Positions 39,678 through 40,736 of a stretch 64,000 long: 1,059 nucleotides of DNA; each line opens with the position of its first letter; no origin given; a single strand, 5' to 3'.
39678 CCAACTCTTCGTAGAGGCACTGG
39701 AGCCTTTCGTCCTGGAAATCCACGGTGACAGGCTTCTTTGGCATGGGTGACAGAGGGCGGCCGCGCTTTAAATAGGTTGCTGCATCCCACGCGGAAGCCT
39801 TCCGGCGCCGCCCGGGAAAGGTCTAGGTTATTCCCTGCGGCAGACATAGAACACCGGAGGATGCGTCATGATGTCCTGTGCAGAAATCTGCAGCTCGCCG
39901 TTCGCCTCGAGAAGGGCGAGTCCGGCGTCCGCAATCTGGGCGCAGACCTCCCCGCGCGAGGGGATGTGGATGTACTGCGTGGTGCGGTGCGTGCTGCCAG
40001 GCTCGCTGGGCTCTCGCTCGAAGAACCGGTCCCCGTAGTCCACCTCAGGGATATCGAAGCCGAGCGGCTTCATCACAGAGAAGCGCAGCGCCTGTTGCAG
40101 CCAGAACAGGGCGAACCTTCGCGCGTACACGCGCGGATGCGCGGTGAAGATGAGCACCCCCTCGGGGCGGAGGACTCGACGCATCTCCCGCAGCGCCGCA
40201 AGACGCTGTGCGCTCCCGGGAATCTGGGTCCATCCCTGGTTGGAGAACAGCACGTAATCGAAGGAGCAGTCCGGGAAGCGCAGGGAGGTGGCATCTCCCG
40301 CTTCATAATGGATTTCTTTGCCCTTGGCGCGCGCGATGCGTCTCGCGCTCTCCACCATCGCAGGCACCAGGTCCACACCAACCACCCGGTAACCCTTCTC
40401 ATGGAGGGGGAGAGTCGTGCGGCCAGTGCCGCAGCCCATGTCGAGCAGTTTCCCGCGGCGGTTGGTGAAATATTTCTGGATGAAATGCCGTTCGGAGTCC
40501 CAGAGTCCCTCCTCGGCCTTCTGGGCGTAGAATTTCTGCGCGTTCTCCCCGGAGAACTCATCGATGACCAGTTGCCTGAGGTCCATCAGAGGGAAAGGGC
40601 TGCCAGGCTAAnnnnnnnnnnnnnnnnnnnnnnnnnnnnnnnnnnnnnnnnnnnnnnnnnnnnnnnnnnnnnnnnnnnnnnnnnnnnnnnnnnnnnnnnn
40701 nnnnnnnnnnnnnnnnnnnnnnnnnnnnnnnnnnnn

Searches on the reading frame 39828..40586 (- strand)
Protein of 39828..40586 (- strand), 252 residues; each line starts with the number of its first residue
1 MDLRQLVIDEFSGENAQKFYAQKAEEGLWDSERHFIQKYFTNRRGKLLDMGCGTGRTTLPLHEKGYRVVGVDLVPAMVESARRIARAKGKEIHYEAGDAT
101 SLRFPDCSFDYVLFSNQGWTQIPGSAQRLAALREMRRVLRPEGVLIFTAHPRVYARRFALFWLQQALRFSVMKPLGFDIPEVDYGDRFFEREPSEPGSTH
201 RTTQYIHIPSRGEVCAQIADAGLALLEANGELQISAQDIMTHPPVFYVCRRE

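Call 3: search_protein_families(library=pfam, proteins=[window:39828-40586:-], max_evalue=1)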
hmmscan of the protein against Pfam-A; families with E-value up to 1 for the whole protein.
window:39828-40586:- (252 aa): 19 families
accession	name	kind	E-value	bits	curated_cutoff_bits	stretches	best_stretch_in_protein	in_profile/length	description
PF13649.12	Methyltransf_25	-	2e-23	83.3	27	1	48-143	2-97/97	Methyltransferase domain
PF08241.18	Methyltransf_11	-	2.3e-22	79.9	21.2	1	48-147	1-95/95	Methyltransferase domain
PF13847.12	Methyltransf_31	-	5.9e-16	58.9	27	1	46-150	6-112/145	Methyltransferase domain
PF08242.18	Methyltransf_12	-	4.9e-13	50.1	30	1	48-145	1-98/98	Methyltransferase domain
PF01209.24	Ubie_methyltran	-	1.5e-12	47.9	20.1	1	33-149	36-153/233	ubiE/COQ5 methyltransferase family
PF13489.12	Methyltransf_23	-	1.2e-11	45.1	27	1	30-164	10-134/164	Methyltransferase domain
PF05175.20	MTS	-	3.1e-06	27.4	23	1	39-149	26-140/170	Methyltransferase small domain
PF03848.20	TehB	-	0.00014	21.8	20.4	1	42-104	29-92/193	Tellurite resistance protein TehB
PF07021.18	MetW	-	0.00016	21.8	21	1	44-116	14-83/193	Methionine biosynthesis protein MetW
PF03141.22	Methyltransf_29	-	0.0017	17.4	23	1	44-156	118-225/506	Putative S-adenosyl-L-methionine-dependent methyltransferase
PF01170.24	UPF0020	-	0.0037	17.4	22.3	1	63-148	74-165/197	RMKL-like, methyltransferase domain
PF05401.17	NodS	-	0.006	16.9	24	1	45-150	45-147/201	Nodulation protein S (NodS)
PF13679.12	Methyltransf_32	-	0.012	16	27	1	41-89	23-77/143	Methyltransferase domain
PF01135.25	PCMT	-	0.012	15.9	20.3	1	44-101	74-135/210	Protein-L-isoaspartate(D-aspartate) O-methyltransferase (PCMT)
PF05724.17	TPMT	-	0.022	14.8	26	1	34-83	28-77/218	Thiopurine S-methyltransferase (TPMT)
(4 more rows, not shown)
